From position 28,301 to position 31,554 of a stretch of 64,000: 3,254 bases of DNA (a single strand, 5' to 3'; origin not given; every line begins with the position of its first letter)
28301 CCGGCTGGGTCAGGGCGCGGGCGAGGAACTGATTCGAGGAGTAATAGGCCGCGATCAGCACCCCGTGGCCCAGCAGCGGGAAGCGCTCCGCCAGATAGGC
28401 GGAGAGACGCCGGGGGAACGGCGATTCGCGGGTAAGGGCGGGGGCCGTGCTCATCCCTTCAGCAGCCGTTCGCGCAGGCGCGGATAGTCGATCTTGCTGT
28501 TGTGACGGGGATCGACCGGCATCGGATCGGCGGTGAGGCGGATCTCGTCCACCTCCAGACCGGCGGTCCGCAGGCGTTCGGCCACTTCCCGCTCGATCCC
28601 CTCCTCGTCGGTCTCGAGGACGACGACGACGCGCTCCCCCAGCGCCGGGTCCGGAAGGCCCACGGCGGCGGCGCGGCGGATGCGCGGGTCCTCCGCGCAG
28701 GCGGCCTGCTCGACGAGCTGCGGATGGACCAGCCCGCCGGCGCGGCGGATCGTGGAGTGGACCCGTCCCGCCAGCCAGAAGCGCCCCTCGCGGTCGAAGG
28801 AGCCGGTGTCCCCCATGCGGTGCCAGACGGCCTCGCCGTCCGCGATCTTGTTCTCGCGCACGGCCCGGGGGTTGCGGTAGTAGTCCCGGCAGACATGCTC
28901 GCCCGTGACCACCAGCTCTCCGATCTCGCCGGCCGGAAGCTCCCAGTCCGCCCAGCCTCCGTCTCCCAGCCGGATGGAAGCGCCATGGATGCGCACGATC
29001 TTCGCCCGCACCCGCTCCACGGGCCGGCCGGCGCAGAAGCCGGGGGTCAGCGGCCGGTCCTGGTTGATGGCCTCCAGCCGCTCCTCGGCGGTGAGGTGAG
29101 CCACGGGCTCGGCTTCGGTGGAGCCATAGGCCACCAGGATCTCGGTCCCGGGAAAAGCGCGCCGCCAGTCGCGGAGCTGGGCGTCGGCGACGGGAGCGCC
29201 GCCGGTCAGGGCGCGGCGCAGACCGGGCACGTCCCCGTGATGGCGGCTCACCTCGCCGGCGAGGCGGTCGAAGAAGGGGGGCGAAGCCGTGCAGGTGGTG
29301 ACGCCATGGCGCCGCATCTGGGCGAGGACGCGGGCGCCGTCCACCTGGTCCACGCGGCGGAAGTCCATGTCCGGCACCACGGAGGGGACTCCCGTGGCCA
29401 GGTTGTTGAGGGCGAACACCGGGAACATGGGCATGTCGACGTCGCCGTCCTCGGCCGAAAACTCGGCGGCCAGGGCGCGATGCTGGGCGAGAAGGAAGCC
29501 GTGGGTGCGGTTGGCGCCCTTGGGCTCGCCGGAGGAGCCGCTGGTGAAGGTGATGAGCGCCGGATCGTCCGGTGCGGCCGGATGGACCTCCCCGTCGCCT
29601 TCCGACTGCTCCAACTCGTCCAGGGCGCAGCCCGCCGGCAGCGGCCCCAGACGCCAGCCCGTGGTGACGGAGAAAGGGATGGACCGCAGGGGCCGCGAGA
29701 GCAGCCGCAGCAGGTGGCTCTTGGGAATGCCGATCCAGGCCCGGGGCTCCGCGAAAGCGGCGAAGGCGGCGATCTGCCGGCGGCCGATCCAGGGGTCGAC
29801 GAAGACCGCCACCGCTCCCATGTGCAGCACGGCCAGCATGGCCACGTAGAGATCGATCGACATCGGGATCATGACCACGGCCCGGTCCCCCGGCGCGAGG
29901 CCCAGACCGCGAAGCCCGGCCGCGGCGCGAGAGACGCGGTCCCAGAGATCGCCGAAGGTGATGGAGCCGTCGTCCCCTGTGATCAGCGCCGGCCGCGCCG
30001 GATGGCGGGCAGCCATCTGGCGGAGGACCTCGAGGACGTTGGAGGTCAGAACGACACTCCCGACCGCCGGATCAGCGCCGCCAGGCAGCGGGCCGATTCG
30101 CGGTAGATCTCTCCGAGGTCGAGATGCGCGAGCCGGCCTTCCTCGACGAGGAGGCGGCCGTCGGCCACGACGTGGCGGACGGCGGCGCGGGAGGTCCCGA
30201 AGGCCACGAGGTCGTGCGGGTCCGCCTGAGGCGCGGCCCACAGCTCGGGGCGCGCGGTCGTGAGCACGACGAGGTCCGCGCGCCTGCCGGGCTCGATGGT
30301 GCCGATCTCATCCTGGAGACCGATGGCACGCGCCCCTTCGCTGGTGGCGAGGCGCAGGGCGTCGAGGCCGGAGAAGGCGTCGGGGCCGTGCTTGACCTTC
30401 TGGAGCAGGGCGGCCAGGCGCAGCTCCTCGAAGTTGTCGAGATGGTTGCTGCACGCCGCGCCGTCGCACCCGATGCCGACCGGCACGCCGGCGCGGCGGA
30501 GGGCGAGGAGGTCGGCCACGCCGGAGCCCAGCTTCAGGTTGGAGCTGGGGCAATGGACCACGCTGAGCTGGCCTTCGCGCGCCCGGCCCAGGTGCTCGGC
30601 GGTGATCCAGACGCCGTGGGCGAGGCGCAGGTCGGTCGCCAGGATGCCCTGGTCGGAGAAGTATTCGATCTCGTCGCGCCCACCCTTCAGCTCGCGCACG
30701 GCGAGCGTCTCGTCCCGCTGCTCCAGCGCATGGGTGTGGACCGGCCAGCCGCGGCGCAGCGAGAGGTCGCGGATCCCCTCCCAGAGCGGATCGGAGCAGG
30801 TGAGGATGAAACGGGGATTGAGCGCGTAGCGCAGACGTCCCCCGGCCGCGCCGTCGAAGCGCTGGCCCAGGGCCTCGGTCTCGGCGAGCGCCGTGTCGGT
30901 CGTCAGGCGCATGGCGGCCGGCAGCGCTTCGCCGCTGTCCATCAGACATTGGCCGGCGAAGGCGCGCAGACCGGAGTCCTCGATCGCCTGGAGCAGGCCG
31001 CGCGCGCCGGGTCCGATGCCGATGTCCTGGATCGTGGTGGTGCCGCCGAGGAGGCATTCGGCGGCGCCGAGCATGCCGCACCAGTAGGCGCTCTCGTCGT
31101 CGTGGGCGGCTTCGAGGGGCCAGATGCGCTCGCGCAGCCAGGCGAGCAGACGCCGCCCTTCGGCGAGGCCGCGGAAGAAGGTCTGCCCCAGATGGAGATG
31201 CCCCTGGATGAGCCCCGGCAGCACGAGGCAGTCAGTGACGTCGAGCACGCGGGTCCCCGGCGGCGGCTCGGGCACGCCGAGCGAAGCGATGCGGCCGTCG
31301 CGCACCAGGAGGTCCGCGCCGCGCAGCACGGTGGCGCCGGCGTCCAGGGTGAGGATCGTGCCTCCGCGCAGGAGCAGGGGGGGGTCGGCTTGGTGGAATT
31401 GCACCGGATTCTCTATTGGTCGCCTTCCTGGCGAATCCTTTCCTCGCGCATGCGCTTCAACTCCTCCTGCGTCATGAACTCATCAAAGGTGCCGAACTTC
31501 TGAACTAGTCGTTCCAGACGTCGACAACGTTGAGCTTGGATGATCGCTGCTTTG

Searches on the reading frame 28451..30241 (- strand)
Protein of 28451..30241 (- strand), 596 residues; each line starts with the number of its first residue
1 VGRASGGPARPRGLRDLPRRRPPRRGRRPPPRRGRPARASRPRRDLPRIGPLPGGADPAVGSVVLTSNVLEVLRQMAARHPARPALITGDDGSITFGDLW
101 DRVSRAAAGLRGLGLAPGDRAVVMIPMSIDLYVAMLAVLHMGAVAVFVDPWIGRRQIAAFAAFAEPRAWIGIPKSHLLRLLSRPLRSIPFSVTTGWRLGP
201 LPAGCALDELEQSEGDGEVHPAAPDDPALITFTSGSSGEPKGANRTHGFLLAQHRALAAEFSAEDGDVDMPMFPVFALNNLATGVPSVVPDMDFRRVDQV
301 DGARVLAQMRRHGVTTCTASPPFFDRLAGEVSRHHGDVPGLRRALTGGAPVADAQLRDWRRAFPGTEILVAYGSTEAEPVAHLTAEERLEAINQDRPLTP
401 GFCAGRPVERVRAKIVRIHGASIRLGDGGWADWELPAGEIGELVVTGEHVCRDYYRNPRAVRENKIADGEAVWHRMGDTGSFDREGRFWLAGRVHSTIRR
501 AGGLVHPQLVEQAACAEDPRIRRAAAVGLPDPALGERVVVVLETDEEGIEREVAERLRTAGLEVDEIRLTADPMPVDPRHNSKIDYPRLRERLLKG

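Call 6: search_protein_families(library=pfam, proteins=[window:28451-30241:-], max_evalue=0.01)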
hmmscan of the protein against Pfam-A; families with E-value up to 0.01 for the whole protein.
window:28451-30241:- (596 aa): 2 families
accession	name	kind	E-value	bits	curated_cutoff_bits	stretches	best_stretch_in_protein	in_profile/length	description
PF00501.34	AMP-binding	-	1.3e-58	199.1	29.9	1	74-455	2-384/384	AMP-binding enzyme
PF13193.12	AMP-binding_C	-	0.0098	17.2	24.5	0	514-559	5-52/76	AMP-binding enzyme C-terminal domain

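Call 7: search_protein_families(library=ncbifam, proteins=[window:28451-30241:-], max_evalue=1)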
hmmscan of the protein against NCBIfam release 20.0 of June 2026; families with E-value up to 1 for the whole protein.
window:28451-30241:- (596 aa): 107 families (the best 25 are shown)
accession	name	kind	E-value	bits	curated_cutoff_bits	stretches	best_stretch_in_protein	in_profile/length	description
NF006754.0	PRK09274.1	equivalog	5.7e-128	427.5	478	1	67-591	5-545/555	fatty acid CoA ligase family protein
NF045786.1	OlefBLtnSynXan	equivalog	1.4e-85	287.8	900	1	74-588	16-536/544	olefin beta-lactone synthetase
NF045785.1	OlefBLtnSynShew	equivalog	6.7e-68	229.4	850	1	94-584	38-542/552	olefin beta-lactone synthetase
NF004837.0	PRK06187.1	subfamily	8.5e-59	199.2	476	1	68-547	9-476/531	long-chain-fatty-acid--CoA ligase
NF004114.0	PRK05605.1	equivalog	3.2e-43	147.9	766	2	219-547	215-521/575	long-chain-fatty-acid--CoA ligase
TIGR03098.1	ligase_PEP_1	hypoth_equivalog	2.3e-41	141.9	592.35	1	71-550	4-474/517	acyl-CoA ligase (AMP-forming), exosortase A system-associated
NF006182.0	PRK08316.1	subfamily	1.4e-39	136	663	1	67-552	11-476/523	fatty acyl-CoA synthetase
TIGR01733.1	AA-adenyl-dom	subfamily_domain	2.8e-39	135.1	317.4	1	95-525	1-408/409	amino acid adenylation domain-containing protein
NF005702.0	PRK07514.1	subfamily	6.9e-39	133.6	558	1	67-547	3-454/506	malonyl-CoA synthase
NF006181.0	PRK08314.1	subfamily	3.8e-37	127.8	705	2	216-548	195-507/563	long-chain-fatty-acid--CoA ligase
NF004511.1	PRK05852.1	equivalog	1e-36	126.7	650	1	71-555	3-466/505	FadD7 family fatty acid--CoA ligase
NF005801.1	PRK07656.1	equivalog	3.5e-36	124.9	657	2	222-536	161-444/500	FadD3 family acyl-CoA ligase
NF009233.0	PRK12583.1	subfamily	7.4e-36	123.7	832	2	224-555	200-512/558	fatty acid CoA ligase family protein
NF005714.0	PRK07529.1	subfamily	9.2e-35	120.1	632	2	214-539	205-519/640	acyl-CoA synthetase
NF005676.0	PRK07470.1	equivalog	9e-34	117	774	1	67-545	20-479/544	acyl-CoA synthetase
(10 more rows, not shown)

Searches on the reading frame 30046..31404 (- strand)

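Call 6: search_protein_families(library=pfam, proteins=[window:30046-31404:-], max_evalue=0.01)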
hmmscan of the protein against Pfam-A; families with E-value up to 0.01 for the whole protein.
window:30046-31404:- (452 aa): 2 families
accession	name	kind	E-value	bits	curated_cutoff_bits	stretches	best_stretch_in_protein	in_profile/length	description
PF01979.26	Amidohydro_1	-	3.5e-58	197.9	25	1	60-418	1-344/345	Amidohydrolase family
PF07969.17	Amidohydro_3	-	5.4e-17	62.9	29.7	1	217-419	273-471/472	Amidohydrolase family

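Call 7: search_protein_families(library=ncbifam, proteins=[window:30046-31404:-], max_evalue=1)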
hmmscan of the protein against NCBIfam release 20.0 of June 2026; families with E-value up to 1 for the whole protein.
window:30046-31404:- (452 aa): 70 families (the best 25 are shown)
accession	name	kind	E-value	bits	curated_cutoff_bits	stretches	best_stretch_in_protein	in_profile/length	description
NF005557.0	PRK07228.1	equivalog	2.5e-123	412.1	522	1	10-449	3-442/445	5'-deoxyadenosine deaminase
NF004701.0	PRK06038.1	equivalog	2.7e-76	257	609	1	10-443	6-425/432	N-ethylammeline chlorohydrolase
NF006549.0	PRK09045.1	equivalog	7.9e-74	248.9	540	1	10-438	10-433/444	TRZ/ATZ family hydrolase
NF006055.0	PRK08203.1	equivalog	7.1e-68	229.2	532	1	13-447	10-453/455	8-oxoguanine deaminase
NF006252.0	PRK08393.1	equivalog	2.2e-64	218.1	617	1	11-435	4-414/424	N-ethylammeline chlorohydrolase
NF009059.0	PRK12393.1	equivalog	1.3e-57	195.5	543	1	16-447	14-458/460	amidohydrolase family protein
TIGR02967.1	guan_deamin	equivalog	9.1e-56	189.6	375.4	1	33-387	10-366/401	guanine deaminase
NF006679.0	PRK09228.1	subfamily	4.7e-53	180.5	351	1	31-391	33-395/433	guanine deaminase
NF005211.0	PRK06687.1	equivalog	9.5e-49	166.3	703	1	17-427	9-416/419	TRZ/ATZ family protein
NF006056.0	PRK08204.1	subfamily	7.2e-48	163.5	391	1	10-448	5-444/449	hypothetical protein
NF012037.0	PRK15493.1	equivalog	5.5e-47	160.5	779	1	52-440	48-429/435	bifunctional S-methyl-5'-thioadenosine deaminase/S-adenosylhomocysteine deaminase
NF004995.0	PRK06380.1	subfamily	3.8e-42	144.7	567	1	12-433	5-412/418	metal-dependent hydrolase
TIGR03314.1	Se_ssnA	subfamily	3.1e-36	125.2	455.5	1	10-443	1-436/441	putative selenium metabolism protein SsnA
NF005540.0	PRK07203.1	equivalog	2.4e-35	122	444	1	10-444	2-438/444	putative aminohydrolase SsnA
NF004801.0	PRK06151.1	subfamily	1.4e-34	119.8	416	1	142-446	151-464/491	chlorohydrolase family protein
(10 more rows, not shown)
